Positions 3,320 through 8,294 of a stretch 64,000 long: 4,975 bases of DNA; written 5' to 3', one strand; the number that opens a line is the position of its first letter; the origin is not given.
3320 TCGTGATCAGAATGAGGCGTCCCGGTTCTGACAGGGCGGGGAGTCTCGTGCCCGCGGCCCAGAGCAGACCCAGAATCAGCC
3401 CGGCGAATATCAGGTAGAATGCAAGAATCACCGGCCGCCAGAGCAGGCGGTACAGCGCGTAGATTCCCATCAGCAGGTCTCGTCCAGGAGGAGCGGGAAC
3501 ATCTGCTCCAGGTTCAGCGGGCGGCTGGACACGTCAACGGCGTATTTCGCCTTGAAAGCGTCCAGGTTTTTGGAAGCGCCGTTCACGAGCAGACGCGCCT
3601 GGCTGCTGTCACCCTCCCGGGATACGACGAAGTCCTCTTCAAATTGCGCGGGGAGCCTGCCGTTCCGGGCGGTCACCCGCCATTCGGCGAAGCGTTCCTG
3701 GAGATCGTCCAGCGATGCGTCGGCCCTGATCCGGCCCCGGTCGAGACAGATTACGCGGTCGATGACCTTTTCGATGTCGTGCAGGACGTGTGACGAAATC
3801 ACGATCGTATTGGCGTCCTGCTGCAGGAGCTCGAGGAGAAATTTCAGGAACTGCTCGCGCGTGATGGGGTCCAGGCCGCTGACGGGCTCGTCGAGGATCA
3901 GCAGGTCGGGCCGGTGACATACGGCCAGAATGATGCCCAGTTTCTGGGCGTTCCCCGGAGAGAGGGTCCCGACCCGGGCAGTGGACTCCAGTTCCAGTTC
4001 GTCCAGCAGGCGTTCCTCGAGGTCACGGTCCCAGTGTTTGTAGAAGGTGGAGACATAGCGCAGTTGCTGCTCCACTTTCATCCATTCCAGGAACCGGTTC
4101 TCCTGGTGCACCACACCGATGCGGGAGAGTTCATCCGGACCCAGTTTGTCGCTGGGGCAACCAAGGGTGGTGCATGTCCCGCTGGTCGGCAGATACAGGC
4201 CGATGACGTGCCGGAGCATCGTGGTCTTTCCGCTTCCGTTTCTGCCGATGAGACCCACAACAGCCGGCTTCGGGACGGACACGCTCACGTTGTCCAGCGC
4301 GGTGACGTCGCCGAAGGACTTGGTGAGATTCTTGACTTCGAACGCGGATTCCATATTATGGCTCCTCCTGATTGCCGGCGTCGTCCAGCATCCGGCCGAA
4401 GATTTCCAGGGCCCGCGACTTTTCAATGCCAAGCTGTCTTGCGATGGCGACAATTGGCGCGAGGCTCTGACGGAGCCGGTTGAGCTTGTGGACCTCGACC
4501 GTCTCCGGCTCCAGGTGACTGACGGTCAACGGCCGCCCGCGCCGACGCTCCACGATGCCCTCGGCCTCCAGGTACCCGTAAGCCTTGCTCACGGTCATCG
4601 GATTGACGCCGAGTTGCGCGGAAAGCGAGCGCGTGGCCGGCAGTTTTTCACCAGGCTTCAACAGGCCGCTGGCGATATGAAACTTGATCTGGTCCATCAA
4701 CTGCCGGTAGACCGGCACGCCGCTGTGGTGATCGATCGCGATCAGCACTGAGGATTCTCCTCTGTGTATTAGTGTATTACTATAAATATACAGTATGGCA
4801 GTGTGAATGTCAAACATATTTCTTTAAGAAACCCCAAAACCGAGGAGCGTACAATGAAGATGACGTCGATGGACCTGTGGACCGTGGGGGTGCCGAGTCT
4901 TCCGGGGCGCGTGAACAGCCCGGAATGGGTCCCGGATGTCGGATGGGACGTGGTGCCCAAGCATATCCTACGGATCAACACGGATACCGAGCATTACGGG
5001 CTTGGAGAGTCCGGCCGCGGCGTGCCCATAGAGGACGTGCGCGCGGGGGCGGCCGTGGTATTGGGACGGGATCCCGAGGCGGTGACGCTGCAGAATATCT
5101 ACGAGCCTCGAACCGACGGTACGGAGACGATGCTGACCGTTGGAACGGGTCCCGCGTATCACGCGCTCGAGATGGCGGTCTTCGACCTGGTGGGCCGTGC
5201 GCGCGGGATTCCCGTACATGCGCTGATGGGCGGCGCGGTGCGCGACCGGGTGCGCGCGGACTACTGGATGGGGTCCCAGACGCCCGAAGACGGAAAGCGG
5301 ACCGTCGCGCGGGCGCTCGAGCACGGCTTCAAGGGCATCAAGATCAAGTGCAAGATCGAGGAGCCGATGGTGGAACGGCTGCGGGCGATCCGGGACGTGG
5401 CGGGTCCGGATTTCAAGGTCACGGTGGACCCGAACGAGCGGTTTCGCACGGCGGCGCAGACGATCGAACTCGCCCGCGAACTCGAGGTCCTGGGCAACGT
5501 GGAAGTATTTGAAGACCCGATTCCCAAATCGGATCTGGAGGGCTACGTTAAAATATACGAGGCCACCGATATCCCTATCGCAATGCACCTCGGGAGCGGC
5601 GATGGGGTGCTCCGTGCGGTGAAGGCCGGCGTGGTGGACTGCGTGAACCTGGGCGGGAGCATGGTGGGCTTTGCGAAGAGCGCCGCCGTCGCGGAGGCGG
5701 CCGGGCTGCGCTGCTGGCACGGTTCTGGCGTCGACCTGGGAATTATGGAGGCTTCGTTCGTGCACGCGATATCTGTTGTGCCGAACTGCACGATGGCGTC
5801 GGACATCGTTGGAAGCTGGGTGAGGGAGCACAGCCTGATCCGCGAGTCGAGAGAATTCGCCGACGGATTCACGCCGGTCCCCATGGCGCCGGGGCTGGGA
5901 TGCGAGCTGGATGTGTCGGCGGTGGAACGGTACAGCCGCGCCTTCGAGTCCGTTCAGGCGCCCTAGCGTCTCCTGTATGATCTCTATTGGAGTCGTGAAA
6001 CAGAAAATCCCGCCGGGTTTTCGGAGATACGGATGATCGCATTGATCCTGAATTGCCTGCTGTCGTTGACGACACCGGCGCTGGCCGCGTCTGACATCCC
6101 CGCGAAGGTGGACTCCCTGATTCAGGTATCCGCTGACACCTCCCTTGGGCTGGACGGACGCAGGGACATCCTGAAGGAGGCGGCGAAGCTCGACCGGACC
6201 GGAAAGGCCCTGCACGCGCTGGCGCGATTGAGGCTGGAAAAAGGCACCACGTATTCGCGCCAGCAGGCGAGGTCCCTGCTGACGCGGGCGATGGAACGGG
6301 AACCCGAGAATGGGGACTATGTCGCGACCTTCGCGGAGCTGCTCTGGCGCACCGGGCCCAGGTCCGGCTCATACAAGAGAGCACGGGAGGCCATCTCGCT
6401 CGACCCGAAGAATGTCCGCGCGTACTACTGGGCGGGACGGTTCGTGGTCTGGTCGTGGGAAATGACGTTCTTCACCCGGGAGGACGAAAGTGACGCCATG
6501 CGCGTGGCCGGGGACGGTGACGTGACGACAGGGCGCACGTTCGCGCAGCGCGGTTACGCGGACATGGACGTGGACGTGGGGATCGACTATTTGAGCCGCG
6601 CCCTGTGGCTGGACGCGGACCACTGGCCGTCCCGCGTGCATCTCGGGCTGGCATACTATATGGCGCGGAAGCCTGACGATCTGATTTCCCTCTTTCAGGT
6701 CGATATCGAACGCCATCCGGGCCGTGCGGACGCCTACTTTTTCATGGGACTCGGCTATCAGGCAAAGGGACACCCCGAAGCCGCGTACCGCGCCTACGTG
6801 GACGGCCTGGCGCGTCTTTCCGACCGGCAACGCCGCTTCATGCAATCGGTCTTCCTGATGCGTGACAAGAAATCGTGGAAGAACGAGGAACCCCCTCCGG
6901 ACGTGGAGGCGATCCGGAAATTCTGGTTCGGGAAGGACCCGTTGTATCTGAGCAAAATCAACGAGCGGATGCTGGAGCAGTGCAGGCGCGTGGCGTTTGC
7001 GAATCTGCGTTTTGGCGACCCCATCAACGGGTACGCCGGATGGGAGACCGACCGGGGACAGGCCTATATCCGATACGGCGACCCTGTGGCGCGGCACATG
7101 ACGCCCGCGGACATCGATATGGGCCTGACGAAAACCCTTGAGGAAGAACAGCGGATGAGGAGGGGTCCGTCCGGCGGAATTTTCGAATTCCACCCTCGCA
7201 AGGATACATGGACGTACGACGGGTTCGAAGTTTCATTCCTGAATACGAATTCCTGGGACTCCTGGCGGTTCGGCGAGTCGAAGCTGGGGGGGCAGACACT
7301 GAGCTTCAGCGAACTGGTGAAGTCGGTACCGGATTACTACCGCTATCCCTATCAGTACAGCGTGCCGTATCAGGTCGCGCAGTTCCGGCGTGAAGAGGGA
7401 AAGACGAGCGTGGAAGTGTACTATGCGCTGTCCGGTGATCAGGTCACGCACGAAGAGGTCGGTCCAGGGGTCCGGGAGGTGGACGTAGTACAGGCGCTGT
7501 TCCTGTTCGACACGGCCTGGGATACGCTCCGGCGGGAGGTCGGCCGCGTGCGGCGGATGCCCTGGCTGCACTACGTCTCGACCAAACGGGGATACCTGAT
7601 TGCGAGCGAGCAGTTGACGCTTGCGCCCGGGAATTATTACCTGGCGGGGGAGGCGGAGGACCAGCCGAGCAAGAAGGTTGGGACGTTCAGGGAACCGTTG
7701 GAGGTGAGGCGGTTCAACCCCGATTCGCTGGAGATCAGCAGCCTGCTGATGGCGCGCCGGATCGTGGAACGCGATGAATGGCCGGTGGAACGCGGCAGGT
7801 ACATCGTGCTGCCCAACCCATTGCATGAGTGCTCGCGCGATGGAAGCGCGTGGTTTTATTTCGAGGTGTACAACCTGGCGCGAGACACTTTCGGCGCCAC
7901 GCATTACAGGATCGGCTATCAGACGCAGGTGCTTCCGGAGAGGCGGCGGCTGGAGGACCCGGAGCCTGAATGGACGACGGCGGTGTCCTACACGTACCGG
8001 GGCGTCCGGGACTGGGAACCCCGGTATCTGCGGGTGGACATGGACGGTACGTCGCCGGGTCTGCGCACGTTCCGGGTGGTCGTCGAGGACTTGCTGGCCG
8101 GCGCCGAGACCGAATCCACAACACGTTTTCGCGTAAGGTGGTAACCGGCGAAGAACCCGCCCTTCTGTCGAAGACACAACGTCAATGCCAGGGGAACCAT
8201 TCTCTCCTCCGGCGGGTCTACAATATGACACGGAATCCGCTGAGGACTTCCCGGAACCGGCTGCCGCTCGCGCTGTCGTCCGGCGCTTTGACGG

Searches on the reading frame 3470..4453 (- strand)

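Call 6: search_protein_families(library=pfam, proteins=[window:3470-4453:-], max_evalue=0.001)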
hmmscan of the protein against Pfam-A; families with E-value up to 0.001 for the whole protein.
window:3470-4453:- (327 aa): 2 families
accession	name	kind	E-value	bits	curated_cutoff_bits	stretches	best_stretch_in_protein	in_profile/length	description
PF00005.33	ABC_tran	-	1.6e-23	84.2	25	1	53-191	1-136/137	ABC transporter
PF13304.12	AAA_21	-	8.3e-10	39.6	27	1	164-222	238-298/304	AAA domain, putative AbiEii toxin, Type IV TA system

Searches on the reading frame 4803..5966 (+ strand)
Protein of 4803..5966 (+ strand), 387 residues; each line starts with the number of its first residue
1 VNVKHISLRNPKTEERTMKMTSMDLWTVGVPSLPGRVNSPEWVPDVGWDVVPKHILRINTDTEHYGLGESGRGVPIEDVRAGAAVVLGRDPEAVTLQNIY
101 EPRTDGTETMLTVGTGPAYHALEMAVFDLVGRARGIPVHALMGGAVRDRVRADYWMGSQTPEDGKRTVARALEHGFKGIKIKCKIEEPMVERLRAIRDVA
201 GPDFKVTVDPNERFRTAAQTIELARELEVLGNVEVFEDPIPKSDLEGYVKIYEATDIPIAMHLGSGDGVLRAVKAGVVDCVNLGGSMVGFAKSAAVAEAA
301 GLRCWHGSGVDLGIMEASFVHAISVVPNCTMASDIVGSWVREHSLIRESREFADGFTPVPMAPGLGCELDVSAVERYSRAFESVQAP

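Call 6: search_protein_families(library=pfam, proteins=[window:4803-5966:+], max_evalue=0.001)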
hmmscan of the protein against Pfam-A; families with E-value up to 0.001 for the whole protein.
window:4803-5966:+ (387 aa): 2 families
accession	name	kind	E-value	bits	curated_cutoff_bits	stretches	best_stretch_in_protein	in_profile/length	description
PF13378.12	MR_MLE_C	-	8.7e-37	127.4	29.4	1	167-370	5-216/219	Enolase C-terminal domain-like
PF02746.21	MR_MLE_N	-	0.00094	19.8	22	0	85-143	66-117/117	Mandelate racemase / muconate lactonizing enzyme, N-terminal domain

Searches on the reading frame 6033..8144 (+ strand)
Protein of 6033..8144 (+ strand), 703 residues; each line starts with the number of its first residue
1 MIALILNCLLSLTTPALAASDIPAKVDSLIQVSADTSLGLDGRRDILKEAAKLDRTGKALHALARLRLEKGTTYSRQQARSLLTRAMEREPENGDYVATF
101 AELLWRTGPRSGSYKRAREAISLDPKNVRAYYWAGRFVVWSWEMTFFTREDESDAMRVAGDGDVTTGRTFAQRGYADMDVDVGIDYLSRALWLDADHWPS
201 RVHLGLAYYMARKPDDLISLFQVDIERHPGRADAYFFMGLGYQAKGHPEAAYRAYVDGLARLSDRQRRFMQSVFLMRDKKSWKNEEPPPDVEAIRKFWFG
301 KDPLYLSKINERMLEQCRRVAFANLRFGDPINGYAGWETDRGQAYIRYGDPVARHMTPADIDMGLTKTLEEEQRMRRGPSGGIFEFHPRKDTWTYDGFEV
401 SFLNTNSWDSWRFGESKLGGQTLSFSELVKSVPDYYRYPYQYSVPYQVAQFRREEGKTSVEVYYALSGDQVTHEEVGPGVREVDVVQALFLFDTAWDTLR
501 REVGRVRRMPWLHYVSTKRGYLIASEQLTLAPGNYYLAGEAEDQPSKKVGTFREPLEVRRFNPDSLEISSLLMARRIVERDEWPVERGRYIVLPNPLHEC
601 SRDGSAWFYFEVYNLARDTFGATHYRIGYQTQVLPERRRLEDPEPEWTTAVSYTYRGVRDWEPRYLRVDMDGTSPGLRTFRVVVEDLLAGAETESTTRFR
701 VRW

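Call 6: search_protein_families(library=pfam, proteins=[window:6033-8144:+], max_evalue=0.001)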
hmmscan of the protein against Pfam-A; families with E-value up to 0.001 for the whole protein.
window:6033-8144:+ (703 aa): 2 families
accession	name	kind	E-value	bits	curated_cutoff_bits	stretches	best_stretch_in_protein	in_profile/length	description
PF14559.12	TPR_19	-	9.6e-05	23.1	25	0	77-108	8-39/68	Tetratricopeptide repeat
PF13431.12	TPR_17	-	0.00077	20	24.4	0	118-136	3-21/34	Tetratricopeptide repeat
